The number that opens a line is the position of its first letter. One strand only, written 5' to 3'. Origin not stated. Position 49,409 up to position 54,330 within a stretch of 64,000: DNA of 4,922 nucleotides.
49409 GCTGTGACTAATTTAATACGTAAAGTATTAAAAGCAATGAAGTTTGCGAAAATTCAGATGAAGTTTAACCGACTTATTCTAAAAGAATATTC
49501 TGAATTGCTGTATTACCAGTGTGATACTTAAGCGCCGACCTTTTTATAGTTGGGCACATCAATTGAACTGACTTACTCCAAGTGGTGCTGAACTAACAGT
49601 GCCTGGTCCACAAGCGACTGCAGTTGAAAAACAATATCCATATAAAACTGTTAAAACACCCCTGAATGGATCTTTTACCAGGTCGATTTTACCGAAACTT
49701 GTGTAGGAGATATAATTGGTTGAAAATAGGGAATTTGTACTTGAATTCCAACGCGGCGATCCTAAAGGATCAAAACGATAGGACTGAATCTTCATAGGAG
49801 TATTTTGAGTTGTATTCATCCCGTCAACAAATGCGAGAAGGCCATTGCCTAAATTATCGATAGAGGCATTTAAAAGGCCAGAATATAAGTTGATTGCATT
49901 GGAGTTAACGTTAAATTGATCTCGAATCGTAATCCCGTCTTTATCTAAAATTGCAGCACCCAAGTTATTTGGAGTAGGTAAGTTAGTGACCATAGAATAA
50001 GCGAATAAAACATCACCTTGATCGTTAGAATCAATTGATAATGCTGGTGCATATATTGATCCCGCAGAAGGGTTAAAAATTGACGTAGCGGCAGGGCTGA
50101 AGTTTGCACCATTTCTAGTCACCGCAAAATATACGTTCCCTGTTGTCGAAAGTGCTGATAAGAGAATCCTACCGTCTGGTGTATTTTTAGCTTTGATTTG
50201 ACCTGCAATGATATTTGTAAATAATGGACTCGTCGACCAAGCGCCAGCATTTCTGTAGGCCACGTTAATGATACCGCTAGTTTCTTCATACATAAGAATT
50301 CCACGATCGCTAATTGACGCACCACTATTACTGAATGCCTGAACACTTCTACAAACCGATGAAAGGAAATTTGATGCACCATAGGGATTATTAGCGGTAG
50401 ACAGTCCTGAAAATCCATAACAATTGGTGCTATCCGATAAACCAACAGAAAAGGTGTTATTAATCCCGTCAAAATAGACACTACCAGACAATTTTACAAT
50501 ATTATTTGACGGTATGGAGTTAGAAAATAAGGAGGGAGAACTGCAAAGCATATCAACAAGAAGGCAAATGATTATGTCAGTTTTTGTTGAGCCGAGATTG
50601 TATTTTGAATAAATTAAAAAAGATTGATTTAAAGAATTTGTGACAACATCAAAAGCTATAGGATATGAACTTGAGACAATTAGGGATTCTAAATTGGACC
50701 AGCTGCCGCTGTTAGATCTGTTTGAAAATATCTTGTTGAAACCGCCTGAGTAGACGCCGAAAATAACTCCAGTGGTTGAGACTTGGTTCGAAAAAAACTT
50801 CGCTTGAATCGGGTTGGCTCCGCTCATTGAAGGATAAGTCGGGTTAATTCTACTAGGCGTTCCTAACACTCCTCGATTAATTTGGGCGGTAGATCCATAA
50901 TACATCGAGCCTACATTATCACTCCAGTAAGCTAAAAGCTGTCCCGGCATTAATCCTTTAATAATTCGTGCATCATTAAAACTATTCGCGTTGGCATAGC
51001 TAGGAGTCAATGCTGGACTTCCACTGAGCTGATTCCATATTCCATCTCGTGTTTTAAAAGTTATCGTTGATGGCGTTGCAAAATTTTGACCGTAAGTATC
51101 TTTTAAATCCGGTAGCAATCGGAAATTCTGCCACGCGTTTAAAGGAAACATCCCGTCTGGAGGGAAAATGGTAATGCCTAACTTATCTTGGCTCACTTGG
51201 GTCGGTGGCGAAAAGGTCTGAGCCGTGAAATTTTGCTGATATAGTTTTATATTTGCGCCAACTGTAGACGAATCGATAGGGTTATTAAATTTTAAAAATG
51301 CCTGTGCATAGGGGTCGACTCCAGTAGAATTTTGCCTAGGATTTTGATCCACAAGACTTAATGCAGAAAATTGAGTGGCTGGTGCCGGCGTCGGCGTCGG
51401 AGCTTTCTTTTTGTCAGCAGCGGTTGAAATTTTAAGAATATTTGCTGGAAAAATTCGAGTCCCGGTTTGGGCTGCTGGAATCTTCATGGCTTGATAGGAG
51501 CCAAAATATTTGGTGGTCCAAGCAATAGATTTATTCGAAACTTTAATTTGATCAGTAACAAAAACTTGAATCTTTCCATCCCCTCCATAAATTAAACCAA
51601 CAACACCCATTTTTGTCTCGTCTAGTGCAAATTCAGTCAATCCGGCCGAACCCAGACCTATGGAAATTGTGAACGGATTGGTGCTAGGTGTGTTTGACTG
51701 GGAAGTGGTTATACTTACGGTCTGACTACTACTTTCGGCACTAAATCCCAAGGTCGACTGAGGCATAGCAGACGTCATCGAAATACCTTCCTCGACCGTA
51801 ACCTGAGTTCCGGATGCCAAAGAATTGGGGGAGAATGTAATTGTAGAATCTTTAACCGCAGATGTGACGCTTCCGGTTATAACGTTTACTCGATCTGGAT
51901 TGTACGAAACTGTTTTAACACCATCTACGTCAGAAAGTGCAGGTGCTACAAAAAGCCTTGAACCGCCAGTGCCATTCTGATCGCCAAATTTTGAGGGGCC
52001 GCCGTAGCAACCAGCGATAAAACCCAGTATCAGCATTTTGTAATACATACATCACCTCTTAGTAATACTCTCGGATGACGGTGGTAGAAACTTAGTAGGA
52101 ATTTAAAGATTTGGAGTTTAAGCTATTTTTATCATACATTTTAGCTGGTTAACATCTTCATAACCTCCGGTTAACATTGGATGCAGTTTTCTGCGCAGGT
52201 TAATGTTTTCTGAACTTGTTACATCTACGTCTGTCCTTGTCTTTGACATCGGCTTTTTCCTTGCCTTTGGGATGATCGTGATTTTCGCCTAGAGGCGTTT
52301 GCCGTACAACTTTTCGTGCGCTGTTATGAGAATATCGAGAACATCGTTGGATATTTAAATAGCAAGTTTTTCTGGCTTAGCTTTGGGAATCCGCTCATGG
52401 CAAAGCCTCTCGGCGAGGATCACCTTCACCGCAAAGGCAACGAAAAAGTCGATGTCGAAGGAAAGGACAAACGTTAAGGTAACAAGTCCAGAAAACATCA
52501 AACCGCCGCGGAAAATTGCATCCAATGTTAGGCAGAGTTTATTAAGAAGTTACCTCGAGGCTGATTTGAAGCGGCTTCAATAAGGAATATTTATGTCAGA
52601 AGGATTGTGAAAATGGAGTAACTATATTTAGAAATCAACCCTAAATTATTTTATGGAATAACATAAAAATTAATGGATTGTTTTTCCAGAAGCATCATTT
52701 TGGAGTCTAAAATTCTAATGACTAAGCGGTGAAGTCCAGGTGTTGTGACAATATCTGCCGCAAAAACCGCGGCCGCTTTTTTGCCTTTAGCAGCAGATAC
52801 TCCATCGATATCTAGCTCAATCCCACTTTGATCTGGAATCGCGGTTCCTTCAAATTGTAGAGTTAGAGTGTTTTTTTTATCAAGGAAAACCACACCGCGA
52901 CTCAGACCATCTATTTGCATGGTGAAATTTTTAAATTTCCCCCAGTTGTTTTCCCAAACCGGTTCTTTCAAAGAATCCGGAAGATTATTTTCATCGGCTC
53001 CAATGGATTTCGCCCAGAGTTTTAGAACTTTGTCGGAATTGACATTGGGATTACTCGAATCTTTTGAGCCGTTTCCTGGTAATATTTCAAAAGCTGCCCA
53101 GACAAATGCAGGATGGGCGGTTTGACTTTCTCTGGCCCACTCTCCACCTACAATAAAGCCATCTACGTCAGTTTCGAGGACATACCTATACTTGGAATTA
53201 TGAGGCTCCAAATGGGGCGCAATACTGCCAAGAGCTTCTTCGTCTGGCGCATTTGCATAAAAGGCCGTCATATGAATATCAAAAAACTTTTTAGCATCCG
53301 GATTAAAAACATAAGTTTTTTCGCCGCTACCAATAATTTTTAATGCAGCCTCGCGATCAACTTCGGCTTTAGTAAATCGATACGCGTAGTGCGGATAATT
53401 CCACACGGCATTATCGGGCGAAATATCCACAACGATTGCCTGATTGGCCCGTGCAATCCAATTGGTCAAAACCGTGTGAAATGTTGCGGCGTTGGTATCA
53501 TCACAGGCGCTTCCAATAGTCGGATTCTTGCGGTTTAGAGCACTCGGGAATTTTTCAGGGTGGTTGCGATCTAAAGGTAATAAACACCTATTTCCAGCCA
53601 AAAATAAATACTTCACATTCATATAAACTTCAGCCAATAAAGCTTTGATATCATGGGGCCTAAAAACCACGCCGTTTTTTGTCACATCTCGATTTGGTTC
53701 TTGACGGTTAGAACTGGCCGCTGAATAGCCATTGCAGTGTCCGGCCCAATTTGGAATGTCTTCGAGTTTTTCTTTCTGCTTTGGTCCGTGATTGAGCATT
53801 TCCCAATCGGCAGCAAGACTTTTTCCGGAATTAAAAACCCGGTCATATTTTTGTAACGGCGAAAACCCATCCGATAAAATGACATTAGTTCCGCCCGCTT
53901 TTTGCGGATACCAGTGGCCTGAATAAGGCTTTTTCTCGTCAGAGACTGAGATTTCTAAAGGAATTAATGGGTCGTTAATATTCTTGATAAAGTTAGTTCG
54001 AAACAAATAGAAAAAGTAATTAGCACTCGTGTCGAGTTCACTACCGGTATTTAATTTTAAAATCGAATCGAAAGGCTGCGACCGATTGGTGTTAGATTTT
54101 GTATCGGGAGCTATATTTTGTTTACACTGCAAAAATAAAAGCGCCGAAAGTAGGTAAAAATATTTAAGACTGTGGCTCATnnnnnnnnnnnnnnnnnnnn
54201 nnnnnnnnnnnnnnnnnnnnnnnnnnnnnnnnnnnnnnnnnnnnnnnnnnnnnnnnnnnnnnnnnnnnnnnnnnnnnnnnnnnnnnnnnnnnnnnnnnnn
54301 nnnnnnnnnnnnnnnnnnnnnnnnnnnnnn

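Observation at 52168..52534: Second copy of the foldback family, better preserved, between two lipoprotein genes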

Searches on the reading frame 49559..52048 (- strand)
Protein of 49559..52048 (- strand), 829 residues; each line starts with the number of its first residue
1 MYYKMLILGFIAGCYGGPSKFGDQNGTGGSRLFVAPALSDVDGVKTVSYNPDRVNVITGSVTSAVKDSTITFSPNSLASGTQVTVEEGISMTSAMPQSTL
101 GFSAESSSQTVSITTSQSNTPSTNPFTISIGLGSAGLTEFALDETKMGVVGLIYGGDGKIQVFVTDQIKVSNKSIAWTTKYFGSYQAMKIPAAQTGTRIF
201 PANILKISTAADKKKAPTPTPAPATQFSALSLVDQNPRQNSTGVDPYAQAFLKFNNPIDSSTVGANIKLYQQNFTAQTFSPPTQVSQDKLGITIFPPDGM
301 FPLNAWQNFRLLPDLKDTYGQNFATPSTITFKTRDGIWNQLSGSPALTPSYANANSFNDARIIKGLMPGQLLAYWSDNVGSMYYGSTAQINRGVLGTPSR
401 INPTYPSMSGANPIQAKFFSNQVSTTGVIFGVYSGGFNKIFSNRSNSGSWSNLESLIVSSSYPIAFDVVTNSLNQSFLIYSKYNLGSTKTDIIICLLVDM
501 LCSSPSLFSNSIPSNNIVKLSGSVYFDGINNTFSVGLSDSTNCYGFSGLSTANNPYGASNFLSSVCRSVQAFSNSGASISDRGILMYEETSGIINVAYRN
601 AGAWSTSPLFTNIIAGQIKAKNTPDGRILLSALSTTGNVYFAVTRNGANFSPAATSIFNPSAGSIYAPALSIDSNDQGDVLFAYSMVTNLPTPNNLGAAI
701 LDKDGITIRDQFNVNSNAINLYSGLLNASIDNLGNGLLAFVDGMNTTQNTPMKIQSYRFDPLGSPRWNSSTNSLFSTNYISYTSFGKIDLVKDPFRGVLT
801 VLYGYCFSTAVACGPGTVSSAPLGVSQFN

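Call 78: search_protein_families(library=pfam, proteins=[window:49559-52048:-], max_evalue=0.01)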
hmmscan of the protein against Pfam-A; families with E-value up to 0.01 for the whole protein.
window:49559-52048:- (829 aa): 1 family
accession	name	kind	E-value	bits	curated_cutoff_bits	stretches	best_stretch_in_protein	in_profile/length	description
PF13205.12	Big_5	-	9.6e-07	29.9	23.6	1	229-333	4-105/105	Bacterial Ig-like domain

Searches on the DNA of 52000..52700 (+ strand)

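Call 10: search_rna_families(source=window, start=52000, end=52700, threshold=evalue, max_evalue=10)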
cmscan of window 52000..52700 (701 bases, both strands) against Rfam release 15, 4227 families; matches with E-value up to 10: 3.
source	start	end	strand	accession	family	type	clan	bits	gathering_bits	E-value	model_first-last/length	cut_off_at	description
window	52084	52108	-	RF01339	CRISPR-DR27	Gene; CRISPR;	-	24.2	35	0.21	1-25/25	no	CRISPR RNA direct repeat element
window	52253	52297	-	RF03021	RT-18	Gene; sRNA;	-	16.5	41.3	5.7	1-84/84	no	RT-18 RNA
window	52576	52633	+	RF01647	ceN61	Gene; snRNA; snoRNA; CD-box;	-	14.2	60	6.2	1-72/72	no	Caenorhabditis snoRNA ceN61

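Call 37: search_dna_similar(query=window:52140-52560:+, collection=plasmids, mode=distant, max_evalue=0.01)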
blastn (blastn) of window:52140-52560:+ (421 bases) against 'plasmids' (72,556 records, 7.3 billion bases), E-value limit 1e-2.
No match.

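Call 38: search_dna_similar(query=window:52140-52560:+, collection=phages, mode=distant, max_evalue=0.01)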
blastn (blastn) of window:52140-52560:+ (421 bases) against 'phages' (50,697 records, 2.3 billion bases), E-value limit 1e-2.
No match.

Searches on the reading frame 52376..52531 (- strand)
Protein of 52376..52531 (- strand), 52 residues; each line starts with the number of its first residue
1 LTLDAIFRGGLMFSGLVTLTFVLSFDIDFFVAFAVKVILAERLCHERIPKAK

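Call 45: find_homologous_proteins(query=A4, max_evalue=10)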
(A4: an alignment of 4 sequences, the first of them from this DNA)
Query A4 (4 sequences): 9 candidates shared short words with the query, none scored E <= 10.
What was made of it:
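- Tried and rejected: Only 9 candidates shared words and none scored (call 45).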

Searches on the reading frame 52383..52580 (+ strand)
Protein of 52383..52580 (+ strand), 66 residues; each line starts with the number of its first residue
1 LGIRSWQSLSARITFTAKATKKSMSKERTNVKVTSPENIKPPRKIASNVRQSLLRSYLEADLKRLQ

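Call 49: search_protein_representatives(alignment_id=A6)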
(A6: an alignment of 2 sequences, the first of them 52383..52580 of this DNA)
Query: 2 sequences, 72 profile positions. Proteins with E-value up to 0.001 (for the whole library): 4; up to 1e-10: 0; up to 1e-30: 0. The best 4 are listed.
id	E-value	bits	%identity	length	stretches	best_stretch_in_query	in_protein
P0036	1.5e-08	50.7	-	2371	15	9-29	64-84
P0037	1.2e-05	41.4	-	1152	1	25-62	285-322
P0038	2.4e-05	40.5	-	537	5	9-45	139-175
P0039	1.0e-04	38.5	-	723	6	35-63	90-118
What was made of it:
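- No protein homologues in 5.8 billion or 1.84 billion sequences (calls 45, 49). No homologues: call 49 returned only four long proteins (537-2371 aa), three of them matched in 5-15 separate short stretches, which I read as low-complexity matches; call 45 returned nothing.
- Tried and rejected: The outward ORFs, searched with HMMER against 1.84 billion representatives, gave only four long proteins (537-2371 aa), three of them matched in several short stretches (call 49).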

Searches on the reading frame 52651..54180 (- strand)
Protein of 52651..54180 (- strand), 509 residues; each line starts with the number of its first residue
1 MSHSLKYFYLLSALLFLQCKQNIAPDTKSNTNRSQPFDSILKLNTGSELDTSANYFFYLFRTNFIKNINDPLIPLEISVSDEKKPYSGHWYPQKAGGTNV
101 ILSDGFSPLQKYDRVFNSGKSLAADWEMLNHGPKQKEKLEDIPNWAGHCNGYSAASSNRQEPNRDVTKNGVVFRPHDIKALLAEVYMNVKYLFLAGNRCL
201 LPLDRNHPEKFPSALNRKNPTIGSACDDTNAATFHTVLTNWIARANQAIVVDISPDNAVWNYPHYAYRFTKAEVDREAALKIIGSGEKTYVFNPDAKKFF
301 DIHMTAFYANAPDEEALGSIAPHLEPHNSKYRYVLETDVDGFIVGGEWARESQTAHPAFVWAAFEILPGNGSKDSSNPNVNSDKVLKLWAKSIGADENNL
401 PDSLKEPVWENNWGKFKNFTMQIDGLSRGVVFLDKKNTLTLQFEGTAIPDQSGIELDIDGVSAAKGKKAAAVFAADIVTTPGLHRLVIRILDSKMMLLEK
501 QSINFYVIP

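Call 12: find_encoding_contigs(protein=window:52651-54180:-, flank=6000, max_places=10)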
Protein window:52651-54180:- (509 aa): no gene with exactly this product is on record in the collection.

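Call 24: find_homologous_proteins(query=window:52651-54180:-, max_evalue=1e-10)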
Query window:52651-54180:- (509 aa): 35 proteins with E <= 1e-10 among 8000 candidates.
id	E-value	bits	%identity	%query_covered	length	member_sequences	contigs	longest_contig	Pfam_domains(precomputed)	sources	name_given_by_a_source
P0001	0.0e+0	1183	100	100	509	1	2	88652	PF16683.12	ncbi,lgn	-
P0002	1.4e-105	372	37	100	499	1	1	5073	PF16683.12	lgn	-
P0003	1.5e-104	368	37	99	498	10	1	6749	PF16683.12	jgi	jgi:hypothetical protein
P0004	2.2e-104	368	42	91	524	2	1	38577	PF16683.12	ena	-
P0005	5.9e-104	366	38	98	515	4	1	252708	PF16683.12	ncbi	-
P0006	9.3e-103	363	39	96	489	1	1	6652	PF16683.12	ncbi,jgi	jgi:hypothetical protein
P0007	1.0e-102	362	41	96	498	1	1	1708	PF16683.12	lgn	-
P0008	3.9e-102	360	39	97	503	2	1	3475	PF16683.12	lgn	-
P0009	1.4e-101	359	40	95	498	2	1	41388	PF16683.12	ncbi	-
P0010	7.3e-101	356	39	98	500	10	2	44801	PF16683.12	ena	-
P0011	9.1e-101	356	38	97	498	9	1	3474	PF16683.12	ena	-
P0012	3.2e-100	354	42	91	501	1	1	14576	PF16683.12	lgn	-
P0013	5.0e-99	350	39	97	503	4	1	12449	PF16683.12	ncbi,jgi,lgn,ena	jgi:hypothetical protein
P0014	5.1e-98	347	41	84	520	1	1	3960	PF16683.12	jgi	jgi:hypothetical protein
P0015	3.5e-96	341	38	99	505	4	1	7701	PF16683.12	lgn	-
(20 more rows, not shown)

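Call 25: find_encoding_contigs(protein=P0001, flank=10000, max_places=10)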
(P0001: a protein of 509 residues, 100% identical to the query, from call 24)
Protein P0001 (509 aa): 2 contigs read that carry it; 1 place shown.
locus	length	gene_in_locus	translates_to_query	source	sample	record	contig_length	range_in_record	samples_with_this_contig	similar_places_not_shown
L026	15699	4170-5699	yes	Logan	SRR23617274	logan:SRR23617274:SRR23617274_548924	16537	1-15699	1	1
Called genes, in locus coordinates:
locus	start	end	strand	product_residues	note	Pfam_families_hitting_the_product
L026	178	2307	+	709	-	PF16697:Yop-YscD_cpl, PF00498:FHA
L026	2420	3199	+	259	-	PF01975:SurE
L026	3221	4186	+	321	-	PF01476:LysM, PF01551:Peptidase_M23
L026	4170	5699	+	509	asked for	PF16683:TGase_elicitor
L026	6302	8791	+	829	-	PF13205:Big_5 (weak)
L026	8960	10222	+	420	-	PF04055:Radical_SAM (weak)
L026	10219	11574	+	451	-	PF13566:DUF4130, PF03167:UDG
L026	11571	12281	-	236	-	-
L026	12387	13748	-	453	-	-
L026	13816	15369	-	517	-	PF09852:DUF2079 (weak)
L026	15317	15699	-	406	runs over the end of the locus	?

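Call 68: find_encoding_contigs(protein=P0004, flank=8000, max_places=3)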
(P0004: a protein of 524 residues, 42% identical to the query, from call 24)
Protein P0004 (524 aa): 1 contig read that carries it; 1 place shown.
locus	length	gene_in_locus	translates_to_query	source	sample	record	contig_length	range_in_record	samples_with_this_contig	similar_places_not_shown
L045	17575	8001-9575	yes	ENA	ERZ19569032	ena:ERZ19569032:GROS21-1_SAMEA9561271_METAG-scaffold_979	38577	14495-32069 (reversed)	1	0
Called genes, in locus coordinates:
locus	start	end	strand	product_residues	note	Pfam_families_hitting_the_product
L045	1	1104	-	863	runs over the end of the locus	PF16313:DUF4953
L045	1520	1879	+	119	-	PF17648:Luciferase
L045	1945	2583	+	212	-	PF13489:Methyltransf_23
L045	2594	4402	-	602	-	PF03485:Arg_tRNA_synt_N, PF00750:tRNA-synt_1d, PF05746:DALR_1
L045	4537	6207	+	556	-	PF13541:ChlI, PF01078:Mg_chelatase, PF07728:AAA_5 (faint), PF00493:MCM (weak), PF13335:Mg_chelatase_C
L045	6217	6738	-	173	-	-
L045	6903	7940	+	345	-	PF01116:F_bP_aldolase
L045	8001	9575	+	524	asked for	PF16683:TGase_elicitor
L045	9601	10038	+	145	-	PF11026:DUF2721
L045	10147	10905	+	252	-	-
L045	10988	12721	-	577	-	-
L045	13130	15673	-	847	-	PF01588:tRNA_bind, PF03483:B3_4, PF03484:B5, PF17759:tRNA_synthFbeta, PF03147:FDX-ACB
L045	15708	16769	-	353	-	PF02912:Phe_tRNA-synt_N, PF01409:tRNA-synt_2d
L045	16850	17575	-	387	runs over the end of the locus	-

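Call 69: find_encoding_contigs(protein=P0012, flank=8000, max_places=3)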
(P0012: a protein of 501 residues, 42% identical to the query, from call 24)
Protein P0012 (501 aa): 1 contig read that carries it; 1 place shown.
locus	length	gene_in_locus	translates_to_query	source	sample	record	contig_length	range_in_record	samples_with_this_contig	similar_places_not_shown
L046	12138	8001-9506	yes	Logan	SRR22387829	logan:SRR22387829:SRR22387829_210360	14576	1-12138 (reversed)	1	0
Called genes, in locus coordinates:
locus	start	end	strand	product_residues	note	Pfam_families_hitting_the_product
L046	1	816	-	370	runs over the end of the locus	PF00487:FA_desaturase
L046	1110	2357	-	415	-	PF01979:Amidohydro_1, PF07969:Amidohydro_3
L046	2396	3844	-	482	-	PF01406:tRNA-synt_1e, PF09334:tRNA-synt_1g (weak), PF00133:tRNA-synt_1 (weak), PF09190:DALR_2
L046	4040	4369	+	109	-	-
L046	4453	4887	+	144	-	-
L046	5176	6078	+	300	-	-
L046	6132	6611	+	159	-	-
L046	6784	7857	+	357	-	PF00092:VWA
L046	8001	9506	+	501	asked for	PF16683:TGase_elicitor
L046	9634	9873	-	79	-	PF02452:PemK_toxin (weak)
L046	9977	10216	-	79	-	-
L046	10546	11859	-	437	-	PF00561:Abhydrolase_1, PF12697:Abhydrolase_6 (weak), PF12146:Hydrolase_4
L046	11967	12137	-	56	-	?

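Call 78: search_protein_families(library=pfam, proteins=[window:52651-54180:-], max_evalue=0.01)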
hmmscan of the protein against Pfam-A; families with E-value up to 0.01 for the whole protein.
window:52651-54180:- (509 aa): 1 family
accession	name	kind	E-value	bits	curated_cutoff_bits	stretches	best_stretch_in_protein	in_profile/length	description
PF16683.11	TGase_elicitor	-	2.8e-37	128.8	25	1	142-362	115-331/361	Transglutaminase elicitor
